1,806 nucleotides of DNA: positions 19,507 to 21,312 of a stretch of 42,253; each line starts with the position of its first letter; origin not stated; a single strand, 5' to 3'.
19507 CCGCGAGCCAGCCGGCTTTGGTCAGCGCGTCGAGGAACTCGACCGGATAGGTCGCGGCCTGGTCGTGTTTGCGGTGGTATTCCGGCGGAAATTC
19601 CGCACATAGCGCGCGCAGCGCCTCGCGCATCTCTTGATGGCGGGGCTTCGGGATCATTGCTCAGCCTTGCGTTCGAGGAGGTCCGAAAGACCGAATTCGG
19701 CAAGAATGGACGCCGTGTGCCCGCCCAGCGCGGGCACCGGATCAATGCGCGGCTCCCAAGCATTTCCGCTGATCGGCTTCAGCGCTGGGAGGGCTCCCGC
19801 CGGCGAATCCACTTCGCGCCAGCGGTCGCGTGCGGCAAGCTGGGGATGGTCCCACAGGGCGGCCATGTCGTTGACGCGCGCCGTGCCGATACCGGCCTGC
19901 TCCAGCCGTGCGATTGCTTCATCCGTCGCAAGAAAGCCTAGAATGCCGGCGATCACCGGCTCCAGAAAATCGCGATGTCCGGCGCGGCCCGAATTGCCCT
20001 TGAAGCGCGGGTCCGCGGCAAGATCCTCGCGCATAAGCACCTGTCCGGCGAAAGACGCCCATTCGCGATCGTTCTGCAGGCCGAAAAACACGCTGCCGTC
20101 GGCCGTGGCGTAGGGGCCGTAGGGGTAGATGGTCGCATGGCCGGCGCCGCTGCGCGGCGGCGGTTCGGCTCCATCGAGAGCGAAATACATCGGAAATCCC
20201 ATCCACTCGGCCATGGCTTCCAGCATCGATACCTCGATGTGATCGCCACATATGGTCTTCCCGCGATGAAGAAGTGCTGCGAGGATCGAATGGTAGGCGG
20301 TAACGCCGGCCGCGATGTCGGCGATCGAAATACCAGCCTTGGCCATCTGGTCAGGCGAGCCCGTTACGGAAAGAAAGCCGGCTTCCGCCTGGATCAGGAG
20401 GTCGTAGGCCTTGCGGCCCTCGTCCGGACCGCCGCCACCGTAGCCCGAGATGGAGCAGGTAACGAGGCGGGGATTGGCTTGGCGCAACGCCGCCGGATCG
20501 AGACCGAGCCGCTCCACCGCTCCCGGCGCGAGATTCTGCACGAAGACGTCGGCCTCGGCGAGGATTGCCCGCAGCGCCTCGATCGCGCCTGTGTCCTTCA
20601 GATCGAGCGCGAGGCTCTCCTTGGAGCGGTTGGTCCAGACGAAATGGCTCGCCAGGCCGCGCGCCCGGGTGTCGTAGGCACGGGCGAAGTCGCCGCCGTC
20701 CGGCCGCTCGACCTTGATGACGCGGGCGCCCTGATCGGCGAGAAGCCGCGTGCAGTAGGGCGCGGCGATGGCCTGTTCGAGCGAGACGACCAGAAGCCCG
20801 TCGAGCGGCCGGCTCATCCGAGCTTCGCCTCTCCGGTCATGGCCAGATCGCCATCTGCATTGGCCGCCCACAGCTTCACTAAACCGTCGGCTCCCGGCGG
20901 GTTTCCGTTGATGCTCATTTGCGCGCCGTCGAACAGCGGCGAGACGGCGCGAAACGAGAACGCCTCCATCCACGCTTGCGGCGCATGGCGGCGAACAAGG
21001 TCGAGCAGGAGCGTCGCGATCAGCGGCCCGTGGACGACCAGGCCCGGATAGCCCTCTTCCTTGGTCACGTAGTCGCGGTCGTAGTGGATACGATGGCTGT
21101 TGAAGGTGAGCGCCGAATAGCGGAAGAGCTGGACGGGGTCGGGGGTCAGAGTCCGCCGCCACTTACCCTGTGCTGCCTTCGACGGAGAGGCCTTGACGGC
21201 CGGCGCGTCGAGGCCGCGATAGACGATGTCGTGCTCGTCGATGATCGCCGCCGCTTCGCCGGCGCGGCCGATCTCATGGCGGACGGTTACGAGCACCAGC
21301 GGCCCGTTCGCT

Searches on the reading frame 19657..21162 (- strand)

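Call 79: search_protein_families(library=pfam, proteins=[window:19657-21162:-], max_evalue=0.00001)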
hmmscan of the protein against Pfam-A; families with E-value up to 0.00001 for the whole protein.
window:19657-21162:- (502 aa): 1 family
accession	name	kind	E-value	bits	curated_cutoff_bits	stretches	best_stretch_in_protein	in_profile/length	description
PF02515.22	CoA_transf_3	-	1.3e-99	334.2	23.3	1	120-483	1-366/366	CoA-transferase family III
